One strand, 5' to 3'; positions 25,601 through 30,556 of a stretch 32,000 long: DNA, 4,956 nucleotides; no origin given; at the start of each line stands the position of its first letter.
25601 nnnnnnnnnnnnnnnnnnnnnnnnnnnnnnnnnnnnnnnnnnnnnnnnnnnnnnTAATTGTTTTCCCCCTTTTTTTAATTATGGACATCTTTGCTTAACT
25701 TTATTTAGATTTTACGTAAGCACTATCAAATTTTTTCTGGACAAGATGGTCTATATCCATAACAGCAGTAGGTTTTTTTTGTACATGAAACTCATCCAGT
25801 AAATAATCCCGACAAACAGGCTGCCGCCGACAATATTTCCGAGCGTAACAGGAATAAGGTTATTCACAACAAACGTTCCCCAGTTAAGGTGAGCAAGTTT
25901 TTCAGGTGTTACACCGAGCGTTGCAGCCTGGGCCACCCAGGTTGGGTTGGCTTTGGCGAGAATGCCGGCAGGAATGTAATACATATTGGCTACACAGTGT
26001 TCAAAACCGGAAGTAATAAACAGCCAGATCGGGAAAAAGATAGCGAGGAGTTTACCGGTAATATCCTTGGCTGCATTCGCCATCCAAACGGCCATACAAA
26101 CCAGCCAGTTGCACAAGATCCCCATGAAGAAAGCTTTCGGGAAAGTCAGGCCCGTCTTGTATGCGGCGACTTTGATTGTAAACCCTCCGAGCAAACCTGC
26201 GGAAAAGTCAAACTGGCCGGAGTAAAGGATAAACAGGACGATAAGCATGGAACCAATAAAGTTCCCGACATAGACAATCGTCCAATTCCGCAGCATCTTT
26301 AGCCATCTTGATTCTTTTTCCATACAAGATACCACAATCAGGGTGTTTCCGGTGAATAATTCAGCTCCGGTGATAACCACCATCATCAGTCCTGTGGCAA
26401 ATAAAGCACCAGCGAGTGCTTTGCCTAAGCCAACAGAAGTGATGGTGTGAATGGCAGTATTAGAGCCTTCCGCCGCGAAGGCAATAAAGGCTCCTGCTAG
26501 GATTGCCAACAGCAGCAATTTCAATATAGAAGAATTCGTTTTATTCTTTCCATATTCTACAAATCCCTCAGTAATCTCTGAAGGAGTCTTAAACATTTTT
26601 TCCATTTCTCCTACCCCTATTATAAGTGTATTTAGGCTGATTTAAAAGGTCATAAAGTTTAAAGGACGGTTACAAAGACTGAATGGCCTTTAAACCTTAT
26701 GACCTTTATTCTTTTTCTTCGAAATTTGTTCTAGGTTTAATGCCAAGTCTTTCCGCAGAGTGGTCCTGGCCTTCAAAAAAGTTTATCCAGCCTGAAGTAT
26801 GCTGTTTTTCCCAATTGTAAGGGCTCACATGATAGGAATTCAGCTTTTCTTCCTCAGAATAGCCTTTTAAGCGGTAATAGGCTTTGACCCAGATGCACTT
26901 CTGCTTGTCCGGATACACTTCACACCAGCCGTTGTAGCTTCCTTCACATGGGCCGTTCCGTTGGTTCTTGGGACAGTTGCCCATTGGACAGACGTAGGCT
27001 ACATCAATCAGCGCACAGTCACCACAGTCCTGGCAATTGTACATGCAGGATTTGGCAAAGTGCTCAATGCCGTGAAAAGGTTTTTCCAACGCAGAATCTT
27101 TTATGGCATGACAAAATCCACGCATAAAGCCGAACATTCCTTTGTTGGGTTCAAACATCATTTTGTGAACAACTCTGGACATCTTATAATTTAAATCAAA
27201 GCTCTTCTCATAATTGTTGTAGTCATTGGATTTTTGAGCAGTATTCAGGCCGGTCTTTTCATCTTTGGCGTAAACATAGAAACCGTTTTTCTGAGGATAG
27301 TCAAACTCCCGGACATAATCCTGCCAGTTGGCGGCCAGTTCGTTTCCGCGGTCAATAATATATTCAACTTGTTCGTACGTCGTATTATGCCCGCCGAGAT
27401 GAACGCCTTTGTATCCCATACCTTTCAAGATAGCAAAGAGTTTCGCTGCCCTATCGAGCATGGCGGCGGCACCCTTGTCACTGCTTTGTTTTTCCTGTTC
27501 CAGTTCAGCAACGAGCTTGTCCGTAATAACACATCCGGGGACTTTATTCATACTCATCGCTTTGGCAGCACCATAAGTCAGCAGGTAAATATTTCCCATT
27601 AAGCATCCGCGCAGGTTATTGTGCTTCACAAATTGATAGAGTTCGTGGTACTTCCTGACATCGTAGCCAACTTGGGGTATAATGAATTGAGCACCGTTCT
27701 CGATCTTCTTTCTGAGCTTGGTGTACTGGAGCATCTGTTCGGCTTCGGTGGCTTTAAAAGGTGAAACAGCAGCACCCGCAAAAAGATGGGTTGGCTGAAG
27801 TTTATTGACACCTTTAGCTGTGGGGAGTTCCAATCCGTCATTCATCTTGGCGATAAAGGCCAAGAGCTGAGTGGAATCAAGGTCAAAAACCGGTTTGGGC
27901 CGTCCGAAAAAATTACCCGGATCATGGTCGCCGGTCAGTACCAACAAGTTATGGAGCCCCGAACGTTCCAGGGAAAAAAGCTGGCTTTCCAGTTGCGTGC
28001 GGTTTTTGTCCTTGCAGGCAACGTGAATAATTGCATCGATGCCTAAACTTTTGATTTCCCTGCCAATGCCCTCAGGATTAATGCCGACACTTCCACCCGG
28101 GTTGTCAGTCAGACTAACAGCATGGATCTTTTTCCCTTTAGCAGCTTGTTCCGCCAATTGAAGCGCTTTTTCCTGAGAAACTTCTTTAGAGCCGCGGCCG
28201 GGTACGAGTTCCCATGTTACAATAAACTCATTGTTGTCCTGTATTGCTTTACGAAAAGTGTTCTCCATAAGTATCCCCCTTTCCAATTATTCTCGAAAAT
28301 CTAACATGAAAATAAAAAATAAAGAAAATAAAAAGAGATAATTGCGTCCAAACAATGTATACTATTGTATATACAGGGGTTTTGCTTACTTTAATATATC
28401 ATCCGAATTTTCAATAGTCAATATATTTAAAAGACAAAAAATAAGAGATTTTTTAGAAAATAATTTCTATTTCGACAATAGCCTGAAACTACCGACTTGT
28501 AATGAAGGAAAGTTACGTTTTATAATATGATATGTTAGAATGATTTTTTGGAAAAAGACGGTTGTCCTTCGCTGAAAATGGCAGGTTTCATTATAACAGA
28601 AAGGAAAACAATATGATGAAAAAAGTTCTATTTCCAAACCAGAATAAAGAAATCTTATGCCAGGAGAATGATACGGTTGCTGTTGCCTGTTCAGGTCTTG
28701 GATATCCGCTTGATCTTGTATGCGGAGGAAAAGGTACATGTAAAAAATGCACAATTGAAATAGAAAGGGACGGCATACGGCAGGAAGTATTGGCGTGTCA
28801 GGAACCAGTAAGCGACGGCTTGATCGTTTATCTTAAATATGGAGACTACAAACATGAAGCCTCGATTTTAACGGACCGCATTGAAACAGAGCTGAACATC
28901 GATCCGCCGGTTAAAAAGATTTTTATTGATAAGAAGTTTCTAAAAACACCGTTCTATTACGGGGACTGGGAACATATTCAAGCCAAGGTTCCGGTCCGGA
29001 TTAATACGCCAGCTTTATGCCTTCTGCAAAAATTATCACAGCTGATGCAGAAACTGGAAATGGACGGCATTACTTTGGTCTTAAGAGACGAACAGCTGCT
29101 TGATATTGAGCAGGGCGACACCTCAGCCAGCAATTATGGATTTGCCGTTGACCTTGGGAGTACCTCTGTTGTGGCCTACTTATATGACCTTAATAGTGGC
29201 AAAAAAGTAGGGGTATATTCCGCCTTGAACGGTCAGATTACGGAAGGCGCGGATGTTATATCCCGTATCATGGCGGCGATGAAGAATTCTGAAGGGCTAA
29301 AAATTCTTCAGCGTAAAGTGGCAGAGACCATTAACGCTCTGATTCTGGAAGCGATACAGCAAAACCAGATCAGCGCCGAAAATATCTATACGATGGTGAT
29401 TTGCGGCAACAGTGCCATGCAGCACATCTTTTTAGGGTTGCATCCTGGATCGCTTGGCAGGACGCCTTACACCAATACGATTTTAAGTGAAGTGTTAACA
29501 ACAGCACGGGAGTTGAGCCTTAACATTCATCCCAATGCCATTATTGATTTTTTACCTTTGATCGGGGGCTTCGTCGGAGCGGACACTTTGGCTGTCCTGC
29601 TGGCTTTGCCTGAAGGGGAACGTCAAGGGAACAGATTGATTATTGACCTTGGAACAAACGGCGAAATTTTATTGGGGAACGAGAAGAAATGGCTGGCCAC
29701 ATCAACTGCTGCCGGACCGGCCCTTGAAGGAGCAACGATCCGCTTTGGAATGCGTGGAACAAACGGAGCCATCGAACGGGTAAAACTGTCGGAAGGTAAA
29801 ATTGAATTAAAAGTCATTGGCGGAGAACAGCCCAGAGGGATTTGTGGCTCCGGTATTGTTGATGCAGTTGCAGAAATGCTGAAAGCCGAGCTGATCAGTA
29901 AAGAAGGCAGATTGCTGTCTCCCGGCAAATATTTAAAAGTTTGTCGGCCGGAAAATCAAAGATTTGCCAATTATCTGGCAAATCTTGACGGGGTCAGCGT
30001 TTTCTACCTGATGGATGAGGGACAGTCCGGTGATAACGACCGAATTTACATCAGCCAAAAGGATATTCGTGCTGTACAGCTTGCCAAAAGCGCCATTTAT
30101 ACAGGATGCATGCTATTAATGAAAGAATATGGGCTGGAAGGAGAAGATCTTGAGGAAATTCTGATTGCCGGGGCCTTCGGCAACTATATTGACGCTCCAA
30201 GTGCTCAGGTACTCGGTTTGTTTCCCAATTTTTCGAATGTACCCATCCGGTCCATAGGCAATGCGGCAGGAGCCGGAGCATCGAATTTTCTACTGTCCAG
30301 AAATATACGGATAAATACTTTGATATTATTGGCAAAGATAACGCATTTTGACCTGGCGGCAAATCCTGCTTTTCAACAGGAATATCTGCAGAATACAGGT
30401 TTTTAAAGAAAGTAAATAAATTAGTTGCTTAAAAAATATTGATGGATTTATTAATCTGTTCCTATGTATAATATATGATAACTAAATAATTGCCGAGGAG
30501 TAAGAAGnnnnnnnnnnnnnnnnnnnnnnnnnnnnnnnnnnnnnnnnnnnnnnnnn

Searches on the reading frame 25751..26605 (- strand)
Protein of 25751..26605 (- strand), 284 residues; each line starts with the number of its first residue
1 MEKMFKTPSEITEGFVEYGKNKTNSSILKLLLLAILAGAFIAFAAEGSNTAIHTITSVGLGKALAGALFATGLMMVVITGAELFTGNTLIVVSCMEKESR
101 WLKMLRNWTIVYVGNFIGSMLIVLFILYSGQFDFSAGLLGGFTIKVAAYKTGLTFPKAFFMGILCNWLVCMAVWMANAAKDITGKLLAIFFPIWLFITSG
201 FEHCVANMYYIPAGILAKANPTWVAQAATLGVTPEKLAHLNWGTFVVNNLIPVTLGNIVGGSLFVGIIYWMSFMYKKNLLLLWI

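Call 8: search_protein_families(library=pfam, proteins=[window:25751-26605:-])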
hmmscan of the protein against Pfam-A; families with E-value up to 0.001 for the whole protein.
window:25751-26605:- (284 aa): 1 family
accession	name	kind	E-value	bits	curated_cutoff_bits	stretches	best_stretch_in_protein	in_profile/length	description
PF01226.23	Form_Nir_trans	-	2.1e-83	279.8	34.6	1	10-271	1-240/240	Formate/nitrite transporter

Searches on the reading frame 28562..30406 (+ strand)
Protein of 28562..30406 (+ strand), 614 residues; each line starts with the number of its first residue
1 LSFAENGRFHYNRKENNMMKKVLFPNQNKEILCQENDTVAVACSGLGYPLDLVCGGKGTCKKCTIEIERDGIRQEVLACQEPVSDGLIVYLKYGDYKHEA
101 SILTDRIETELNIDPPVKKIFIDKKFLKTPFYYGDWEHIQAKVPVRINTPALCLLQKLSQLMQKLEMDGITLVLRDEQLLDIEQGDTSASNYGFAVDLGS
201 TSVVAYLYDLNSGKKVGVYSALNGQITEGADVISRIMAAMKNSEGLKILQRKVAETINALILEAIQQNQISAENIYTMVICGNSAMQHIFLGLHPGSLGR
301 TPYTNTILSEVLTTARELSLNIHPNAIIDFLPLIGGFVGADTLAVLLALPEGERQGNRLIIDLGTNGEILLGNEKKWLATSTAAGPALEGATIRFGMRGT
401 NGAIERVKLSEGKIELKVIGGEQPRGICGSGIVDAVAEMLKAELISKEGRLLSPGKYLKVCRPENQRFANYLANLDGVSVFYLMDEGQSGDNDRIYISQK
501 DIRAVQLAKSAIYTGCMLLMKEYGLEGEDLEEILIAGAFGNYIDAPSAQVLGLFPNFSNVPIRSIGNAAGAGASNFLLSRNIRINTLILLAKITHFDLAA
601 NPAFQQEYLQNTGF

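Call 8: search_protein_families(library=pfam, proteins=[window:28562-30406:+])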
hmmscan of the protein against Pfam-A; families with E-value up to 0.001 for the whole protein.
window:28562-30406:+ (614 aa): 3 families
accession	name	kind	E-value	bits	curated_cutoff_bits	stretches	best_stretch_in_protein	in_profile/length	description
PF14574.11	RACo_C_ter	-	4.1e-74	249.4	27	1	358-612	3-247/261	C-terminal domain of RACo the ASKHA domain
PF17651.6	Raco_middle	-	6e-52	176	26.8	1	192-348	1-157/163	RACo middle region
PF17650.6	RACo_linker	-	3.7e-05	23.9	26.2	1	110-188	5-85/86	RACo linker region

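Call 62: search_protein_families(library=ncbifam, proteins=[window:28562-30406:+], max_evalue=0.001)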
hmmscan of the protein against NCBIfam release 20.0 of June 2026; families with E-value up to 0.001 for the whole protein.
window:28562-30406:+ (614 aa): 2 families
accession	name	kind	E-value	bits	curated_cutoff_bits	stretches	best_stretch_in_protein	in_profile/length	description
NF040756.1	corr_regen_AcsV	exception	4.7e-99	332.5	800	1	146-609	157-618/632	corrinoid activation/regeneration protein AcsV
TIGR04270.1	Rama_corrin_act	subfamily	3.9e-33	114.6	500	2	192-419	1-230/534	methylamine methyltransferase corrinoid protein reductive activase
